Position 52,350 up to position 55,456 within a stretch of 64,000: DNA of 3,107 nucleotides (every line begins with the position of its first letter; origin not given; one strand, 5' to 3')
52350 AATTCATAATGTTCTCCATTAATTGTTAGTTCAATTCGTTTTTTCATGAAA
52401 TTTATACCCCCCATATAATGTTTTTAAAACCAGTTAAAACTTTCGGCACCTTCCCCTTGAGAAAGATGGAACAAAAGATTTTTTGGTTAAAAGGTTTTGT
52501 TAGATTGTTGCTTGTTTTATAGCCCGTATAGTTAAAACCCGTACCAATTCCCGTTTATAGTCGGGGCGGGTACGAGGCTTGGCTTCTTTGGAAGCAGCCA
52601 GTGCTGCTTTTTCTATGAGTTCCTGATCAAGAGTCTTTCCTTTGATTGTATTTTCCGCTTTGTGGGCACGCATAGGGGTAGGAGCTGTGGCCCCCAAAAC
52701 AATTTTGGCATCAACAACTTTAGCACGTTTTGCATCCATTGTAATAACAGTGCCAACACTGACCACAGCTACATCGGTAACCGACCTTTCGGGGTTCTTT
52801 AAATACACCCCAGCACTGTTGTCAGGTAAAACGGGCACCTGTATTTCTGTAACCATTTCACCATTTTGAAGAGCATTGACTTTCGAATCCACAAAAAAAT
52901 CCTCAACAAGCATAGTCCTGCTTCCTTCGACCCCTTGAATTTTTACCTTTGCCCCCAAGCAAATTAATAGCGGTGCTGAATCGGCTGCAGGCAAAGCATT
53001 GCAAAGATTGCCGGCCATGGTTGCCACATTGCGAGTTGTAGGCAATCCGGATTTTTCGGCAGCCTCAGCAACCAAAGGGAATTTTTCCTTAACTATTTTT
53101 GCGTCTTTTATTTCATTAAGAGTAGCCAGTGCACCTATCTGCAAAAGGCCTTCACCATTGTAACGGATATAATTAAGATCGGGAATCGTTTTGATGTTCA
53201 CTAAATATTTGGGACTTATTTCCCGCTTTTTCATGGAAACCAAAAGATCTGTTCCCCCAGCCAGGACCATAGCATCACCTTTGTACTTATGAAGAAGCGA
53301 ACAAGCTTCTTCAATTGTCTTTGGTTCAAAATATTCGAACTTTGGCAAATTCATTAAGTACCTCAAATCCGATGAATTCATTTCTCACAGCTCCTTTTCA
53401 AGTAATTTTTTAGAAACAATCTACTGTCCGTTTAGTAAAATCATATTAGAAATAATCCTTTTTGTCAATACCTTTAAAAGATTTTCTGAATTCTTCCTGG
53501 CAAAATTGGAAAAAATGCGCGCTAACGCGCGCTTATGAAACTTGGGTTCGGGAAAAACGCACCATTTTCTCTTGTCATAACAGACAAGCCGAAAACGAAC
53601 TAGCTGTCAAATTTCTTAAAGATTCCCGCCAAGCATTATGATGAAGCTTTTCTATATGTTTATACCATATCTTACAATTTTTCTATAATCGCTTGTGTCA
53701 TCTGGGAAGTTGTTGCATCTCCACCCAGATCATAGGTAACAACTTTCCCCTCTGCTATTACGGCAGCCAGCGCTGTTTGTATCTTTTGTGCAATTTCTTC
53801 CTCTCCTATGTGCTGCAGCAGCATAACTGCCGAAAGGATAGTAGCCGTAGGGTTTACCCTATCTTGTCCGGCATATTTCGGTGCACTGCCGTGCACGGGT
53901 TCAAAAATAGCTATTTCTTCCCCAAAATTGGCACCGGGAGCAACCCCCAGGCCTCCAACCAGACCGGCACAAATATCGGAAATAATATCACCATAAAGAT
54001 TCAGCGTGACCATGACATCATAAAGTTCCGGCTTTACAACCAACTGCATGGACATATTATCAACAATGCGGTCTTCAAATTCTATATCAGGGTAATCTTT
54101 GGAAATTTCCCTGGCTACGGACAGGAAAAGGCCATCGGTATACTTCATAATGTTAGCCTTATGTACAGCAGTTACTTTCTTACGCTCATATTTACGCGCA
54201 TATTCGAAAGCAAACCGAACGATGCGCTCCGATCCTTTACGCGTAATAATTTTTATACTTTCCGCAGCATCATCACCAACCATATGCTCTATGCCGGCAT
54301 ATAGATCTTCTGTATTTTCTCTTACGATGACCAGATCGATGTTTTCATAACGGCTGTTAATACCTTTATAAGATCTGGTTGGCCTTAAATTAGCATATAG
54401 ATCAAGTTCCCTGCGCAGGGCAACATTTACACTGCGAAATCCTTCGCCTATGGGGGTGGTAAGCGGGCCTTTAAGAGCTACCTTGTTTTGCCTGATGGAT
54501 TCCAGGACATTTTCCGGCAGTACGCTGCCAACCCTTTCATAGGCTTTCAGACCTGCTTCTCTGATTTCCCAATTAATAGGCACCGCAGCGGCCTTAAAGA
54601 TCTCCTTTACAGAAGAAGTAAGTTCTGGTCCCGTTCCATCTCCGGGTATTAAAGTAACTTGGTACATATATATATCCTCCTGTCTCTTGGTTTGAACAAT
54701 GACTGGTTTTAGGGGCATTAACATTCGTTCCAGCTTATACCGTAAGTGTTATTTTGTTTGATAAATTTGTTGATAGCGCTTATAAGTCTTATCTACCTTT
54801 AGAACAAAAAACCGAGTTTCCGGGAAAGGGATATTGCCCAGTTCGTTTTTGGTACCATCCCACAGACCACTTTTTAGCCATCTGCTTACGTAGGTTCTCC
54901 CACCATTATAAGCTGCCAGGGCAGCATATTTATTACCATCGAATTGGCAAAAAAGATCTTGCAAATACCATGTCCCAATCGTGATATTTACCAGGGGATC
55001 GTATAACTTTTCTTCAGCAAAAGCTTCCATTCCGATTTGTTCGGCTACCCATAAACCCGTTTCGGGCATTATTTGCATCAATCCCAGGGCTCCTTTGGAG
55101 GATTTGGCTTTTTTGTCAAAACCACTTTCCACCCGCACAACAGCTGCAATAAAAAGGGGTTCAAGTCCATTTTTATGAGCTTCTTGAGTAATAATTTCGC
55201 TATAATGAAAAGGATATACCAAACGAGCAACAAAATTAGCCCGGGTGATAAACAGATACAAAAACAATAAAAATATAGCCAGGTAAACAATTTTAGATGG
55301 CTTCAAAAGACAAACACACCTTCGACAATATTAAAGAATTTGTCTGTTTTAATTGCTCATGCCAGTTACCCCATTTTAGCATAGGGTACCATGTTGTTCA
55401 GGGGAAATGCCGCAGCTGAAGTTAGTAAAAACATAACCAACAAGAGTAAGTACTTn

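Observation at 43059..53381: Accessory catabolic island: PaaK-like CoA ligase + SSS/DUF4212 transporter + stand-alone 5S-type carboxyltransferase + XDH-family molybdoenzyme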

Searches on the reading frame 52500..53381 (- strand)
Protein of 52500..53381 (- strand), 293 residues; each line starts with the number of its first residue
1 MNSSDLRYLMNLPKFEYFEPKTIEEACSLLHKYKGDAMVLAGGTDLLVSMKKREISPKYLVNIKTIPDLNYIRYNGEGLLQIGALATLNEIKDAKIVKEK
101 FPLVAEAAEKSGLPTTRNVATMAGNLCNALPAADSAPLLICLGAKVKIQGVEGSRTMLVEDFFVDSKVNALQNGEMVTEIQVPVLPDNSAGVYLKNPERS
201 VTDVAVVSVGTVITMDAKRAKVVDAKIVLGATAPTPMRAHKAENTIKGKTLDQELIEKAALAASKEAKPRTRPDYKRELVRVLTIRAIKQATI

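Call 3: search_protein_families(library=pfam, proteins=[window:52500-53381:-])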
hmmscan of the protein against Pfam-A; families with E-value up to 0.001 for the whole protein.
window:52500-53381:- (293 aa): 2 families
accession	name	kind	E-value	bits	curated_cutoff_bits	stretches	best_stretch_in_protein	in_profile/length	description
PF00941.27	FAD_binding_5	-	5.5e-50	169.9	27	1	14-184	2-169/170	FAD binding domain in molybdopterin dehydrogenase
PF03450.22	CO_deh_flav_C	-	2e-20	73.3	25.5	1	195-291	4-102/102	CO dehydrogenase flavoprotein C-terminal domain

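Call 4: search_protein_families(library=ncbifam, proteins=[window:52500-53381:-])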
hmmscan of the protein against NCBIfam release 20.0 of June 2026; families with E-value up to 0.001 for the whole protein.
window:52500-53381:- (293 aa): 8 families
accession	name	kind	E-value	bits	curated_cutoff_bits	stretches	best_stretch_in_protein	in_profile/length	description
NF043083.1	XdhB_XDHase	equivalog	6.6e-65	219.1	310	1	16-291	6-283/289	xanthine dehydrogenase subunit XdhB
NF041019.1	glyceraldDH_beta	equivalog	1.7e-63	214.5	350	1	12-290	3-279/280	glyceraldehyde dehydrogenase subunit beta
NF007427.0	PRK09971.1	equivalog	3.3e-61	207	287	1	16-291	6-283/292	xanthine dehydrogenase FAD-binding subunit XdhB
TIGR02963.1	xanthine_xdhA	equivalog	3.5e-46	157.8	467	1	16-271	194-444/468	xanthine dehydrogenase small subunit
TIGR03195.1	4hydrxCoA_B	equivalog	6.4e-33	114.2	404.55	2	12-128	2-116/321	4-hydroxybenzoyl-CoA reductase subunit beta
TIGR03199.1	pucC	equivalog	3.2e-26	92.2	306.05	1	20-258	1-232/264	xanthine dehydrogenase subunit C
TIGR03312.1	Se_sel_red_FAD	hypoth_equivalog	3.5e-13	49.3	241.5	1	16-277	3-236/257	molybdopterin-dependent oxidoreductase FAD-binding subunit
TIGR02969.1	mam_aldehyde_ox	subfamily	3e-07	28.3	1912.3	1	15-285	237-516/1330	aldehyde oxidase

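Call 41: search_solved_structures(query=window:52500-53381:-, max_evalue=1e-10, show_alignments=0)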
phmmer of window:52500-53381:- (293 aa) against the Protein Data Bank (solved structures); distinct sequences matched with E-value up to 1e-10: 22.
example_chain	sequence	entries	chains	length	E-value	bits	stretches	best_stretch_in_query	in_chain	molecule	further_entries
4zoh_B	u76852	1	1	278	1.1e-39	139.7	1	12-289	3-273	Putative oxidoreductase FAD-binding subunit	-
1ffv_C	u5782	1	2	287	1.3e-38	136.1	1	12-289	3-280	CUTM, FLAVOPROTEIN OF CARBON MONOXIDE DEHYDROGENASE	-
1ffu_C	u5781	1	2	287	1.7e-38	135.8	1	12-289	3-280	CUTM, FLAVOPROTEIN OF CARBON MONOXIDE DEHYDROGENASE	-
1zxi_C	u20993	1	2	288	7.1e-38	133.8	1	14-291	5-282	Carbon monoxide dehydrogenase medium chain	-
1n5w_C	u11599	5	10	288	9.6e-38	133.3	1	14-291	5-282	Carbon monoxide dehydrogenase medium chain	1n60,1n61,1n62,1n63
8uem_B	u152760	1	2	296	5.4e-34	121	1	14-291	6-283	Carbon monoxide dehydrogenase medium chain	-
3hrd_C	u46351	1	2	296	2.5e-33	118.8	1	14-279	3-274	Nicotinate dehydrogenase FAD-subunit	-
7dqx_B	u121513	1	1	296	1.8e-30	109.5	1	11-289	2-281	6-hydroxypseudooxynicotine dehydrogenase complex subunit alpha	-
7dqx_E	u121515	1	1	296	3.5e-30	108.5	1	11-289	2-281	6-hydroxypseudooxynicotine dehydrogenase complex subunit alpha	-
1t3q_C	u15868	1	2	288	7e-21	78.1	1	10-290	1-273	quinoline 2-oxidoreductase medium subunit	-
5y6q_B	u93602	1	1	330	1.2e-19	74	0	119-288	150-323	Aldehyde oxidase medium subunit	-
1rm6_B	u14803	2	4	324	9e-19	71.2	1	13-128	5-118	4-hydroxybenzoyl-CoA reductase beta subunit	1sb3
1jro_A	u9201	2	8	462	5.7e-16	62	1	33-269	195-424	xanthine dehydrogenase, chain A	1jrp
2w3r_A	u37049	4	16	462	5.8e-16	61.9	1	33-269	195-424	XANTHINE DEHYDROGENASE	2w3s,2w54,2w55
2e3t_A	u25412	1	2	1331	4.9e-11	45.8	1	16-268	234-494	Xanthine dehydrogenase/oxidase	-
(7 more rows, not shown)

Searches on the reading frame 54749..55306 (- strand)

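Call 11: search_protein_families(library=pfam, proteins=[window:54749-55306:-])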
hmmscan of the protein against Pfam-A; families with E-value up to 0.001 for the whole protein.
window:54749-55306:- (185 aa): 1 family
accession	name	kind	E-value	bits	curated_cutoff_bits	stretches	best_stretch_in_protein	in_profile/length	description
PF01464.25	SLT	-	1.1e-30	106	21.3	1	38-149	2-110/117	Transglycosylase SLT domain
